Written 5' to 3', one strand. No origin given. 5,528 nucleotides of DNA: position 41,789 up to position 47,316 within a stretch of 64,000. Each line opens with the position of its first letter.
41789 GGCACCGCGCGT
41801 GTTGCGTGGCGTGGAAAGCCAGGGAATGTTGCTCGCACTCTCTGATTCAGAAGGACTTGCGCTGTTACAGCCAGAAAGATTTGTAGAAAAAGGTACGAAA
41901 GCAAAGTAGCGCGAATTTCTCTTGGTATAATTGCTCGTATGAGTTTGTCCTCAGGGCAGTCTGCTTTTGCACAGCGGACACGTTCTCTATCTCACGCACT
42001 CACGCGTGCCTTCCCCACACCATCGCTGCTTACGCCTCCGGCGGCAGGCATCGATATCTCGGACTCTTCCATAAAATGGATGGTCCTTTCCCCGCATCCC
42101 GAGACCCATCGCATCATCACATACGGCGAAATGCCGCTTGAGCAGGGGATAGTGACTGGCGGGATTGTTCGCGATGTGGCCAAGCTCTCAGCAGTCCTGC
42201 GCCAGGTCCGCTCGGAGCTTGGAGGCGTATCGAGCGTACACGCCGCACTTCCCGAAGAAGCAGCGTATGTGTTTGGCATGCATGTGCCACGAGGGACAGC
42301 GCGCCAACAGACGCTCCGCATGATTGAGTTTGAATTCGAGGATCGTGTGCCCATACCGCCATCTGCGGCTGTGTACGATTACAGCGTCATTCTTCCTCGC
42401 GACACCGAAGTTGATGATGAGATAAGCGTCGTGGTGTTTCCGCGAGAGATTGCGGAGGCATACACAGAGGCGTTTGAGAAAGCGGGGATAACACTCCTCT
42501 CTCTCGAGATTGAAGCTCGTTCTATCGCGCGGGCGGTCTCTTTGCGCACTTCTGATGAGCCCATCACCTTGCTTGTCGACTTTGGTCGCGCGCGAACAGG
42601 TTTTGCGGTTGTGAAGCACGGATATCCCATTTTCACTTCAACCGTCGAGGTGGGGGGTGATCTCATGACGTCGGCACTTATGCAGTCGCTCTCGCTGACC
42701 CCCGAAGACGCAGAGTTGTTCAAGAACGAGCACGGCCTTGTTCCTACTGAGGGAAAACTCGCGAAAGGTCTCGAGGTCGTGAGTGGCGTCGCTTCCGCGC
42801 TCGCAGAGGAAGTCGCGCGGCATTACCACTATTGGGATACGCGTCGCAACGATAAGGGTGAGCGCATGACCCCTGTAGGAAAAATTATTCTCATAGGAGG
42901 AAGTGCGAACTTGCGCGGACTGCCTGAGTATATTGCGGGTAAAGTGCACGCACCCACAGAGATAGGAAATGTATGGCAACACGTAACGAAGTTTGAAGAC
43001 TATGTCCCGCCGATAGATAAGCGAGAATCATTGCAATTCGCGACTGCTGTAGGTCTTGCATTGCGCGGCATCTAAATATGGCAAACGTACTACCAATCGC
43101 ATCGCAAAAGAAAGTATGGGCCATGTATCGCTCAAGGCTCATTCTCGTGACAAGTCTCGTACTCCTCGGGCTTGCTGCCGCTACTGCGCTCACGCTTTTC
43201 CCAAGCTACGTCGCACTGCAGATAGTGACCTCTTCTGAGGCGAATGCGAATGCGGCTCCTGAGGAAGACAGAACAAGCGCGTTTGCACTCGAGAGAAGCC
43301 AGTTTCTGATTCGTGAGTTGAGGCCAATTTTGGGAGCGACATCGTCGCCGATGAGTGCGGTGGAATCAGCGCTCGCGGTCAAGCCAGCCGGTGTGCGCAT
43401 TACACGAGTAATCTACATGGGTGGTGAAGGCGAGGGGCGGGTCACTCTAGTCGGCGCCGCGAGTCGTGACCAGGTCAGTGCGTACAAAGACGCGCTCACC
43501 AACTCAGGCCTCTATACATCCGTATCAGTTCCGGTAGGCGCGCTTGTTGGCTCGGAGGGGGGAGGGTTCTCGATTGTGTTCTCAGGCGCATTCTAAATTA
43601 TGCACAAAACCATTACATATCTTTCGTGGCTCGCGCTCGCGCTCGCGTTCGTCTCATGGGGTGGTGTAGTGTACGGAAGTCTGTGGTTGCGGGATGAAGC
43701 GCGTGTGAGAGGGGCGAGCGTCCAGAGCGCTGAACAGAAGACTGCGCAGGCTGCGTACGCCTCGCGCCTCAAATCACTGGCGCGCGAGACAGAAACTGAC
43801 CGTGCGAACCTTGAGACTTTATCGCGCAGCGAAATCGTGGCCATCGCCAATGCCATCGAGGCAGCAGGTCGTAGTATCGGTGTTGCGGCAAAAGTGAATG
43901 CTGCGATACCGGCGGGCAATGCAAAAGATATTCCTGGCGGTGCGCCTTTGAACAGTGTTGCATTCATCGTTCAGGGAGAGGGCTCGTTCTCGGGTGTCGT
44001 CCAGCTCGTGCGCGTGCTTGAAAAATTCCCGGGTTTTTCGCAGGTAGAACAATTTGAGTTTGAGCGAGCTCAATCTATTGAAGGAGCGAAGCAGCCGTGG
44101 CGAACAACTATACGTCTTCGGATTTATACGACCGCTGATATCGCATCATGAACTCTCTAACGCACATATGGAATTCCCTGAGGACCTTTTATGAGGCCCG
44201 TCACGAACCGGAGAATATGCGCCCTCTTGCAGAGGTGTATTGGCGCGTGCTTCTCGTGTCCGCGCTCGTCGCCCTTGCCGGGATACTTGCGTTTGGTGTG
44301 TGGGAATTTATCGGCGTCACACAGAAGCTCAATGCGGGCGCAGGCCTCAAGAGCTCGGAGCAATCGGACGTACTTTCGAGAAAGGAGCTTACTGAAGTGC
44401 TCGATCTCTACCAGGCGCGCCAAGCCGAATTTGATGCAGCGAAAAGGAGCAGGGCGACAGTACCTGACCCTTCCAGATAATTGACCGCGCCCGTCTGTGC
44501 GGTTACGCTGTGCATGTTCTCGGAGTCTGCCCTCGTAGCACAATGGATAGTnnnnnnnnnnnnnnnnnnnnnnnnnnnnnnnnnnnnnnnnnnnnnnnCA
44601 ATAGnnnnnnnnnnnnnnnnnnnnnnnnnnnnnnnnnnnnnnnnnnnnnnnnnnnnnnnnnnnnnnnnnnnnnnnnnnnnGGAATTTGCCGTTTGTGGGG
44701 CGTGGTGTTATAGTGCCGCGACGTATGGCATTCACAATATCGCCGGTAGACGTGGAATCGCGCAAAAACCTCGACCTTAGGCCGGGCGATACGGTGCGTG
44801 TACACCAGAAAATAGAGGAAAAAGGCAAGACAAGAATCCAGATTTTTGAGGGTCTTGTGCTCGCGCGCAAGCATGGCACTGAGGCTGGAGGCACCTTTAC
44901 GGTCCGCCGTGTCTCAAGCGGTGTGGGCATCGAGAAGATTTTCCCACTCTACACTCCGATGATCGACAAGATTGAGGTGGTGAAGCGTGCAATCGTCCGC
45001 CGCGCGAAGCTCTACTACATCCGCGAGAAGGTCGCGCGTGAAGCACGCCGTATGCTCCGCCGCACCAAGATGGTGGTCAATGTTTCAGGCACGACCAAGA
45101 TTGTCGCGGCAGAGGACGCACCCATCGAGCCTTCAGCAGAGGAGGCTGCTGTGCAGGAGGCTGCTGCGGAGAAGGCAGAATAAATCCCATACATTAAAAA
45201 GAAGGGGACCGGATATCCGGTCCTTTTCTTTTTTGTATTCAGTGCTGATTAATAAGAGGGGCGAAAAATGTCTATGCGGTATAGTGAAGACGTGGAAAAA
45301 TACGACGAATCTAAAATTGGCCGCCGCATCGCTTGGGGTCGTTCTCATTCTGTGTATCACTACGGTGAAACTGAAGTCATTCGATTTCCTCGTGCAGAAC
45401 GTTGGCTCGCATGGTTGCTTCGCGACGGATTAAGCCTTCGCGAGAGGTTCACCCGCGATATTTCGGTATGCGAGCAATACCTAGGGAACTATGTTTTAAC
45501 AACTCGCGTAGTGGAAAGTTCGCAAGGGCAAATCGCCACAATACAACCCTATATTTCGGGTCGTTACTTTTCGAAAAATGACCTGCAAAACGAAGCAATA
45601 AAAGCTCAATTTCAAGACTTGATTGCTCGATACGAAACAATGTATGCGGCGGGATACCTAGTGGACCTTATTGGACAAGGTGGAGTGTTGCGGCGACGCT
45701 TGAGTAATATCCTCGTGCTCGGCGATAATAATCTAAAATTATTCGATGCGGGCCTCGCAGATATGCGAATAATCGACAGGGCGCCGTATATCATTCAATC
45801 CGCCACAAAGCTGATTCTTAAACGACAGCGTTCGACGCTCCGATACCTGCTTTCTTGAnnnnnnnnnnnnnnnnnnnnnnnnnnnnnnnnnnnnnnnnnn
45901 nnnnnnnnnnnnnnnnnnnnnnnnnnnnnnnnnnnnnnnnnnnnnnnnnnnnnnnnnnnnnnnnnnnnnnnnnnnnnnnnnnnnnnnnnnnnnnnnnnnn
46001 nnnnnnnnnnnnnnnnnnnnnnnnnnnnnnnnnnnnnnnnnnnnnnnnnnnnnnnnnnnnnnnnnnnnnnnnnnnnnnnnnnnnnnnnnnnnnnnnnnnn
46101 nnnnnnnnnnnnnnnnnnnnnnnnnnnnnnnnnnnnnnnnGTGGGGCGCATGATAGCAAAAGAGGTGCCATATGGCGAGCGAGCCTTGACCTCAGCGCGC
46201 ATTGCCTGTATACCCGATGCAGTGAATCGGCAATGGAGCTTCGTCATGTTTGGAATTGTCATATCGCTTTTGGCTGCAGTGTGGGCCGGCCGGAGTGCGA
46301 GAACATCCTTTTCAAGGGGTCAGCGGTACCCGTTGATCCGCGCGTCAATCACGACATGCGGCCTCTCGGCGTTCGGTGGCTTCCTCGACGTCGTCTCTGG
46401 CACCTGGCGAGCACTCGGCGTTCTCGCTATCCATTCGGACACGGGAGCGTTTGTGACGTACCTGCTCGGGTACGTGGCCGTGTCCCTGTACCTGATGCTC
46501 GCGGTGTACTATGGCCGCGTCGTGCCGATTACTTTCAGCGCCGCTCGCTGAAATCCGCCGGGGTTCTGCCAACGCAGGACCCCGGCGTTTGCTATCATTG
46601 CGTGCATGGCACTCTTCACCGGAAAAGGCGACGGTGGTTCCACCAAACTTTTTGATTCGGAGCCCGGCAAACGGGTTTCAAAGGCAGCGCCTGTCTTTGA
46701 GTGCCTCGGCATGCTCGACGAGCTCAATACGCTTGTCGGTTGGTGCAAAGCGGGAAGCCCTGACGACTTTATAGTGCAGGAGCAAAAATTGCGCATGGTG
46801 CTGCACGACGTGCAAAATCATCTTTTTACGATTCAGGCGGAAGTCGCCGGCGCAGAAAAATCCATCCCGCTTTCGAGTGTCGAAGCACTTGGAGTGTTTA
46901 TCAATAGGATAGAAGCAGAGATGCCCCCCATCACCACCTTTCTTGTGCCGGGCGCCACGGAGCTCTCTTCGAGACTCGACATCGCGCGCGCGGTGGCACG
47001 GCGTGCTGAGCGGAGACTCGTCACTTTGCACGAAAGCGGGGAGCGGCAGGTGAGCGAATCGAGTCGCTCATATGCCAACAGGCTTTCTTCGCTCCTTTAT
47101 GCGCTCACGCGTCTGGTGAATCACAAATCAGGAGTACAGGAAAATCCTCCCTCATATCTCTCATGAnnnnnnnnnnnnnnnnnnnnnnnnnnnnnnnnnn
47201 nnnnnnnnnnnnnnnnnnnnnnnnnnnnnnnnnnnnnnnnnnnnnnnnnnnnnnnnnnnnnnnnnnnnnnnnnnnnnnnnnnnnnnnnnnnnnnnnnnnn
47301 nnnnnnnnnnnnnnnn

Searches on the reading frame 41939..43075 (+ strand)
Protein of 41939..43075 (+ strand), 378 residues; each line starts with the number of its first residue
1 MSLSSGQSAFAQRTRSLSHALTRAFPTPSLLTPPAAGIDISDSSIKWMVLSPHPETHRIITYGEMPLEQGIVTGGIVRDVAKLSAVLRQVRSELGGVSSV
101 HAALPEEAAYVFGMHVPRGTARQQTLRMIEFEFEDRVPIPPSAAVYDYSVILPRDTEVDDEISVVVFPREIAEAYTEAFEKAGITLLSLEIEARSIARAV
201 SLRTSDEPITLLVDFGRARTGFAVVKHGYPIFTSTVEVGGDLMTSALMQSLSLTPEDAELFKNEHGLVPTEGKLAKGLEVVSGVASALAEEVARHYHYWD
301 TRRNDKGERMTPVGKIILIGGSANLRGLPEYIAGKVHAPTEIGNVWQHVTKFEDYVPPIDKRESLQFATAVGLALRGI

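Call 67: search_protein_families(library=pfam, proteins=[window:41939-43075:+], max_evalue=0.001)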
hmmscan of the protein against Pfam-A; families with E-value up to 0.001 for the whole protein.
window:41939-43075:+ (378 aa): 3 families
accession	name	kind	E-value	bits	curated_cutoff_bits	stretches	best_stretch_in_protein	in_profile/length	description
PF11104.14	PilM_2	-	7.4e-34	117.6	27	1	37-377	1-339/340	Type IV pilus assembly protein PilM;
PF14450.12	FtsA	-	7.5e-12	46.2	31.8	1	212-372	2-127/127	Cell division protein FtsA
PF06723.19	MreB_Mbl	-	0.00013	21.3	27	0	173-249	110-186/327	MreB/Mbl protein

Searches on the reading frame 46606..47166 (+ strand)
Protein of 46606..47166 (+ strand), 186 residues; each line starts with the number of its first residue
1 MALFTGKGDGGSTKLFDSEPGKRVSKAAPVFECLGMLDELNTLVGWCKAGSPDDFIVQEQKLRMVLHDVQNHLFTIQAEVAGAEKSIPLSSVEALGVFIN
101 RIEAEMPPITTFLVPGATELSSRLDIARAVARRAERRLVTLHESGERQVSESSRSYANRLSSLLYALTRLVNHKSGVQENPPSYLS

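Call 68: search_protein_families(library=pfam, proteins=[window:46606-47166:+], max_evalue=0.001)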
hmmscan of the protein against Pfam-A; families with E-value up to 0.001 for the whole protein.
window:46606-47166:+ (186 aa): 1 family
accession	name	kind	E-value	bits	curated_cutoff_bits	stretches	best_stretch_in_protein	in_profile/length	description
PF01923.23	Cob_adeno_trans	-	9.4e-41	140.1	24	1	4-170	2-170/171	Cobalamin adenosyltransferase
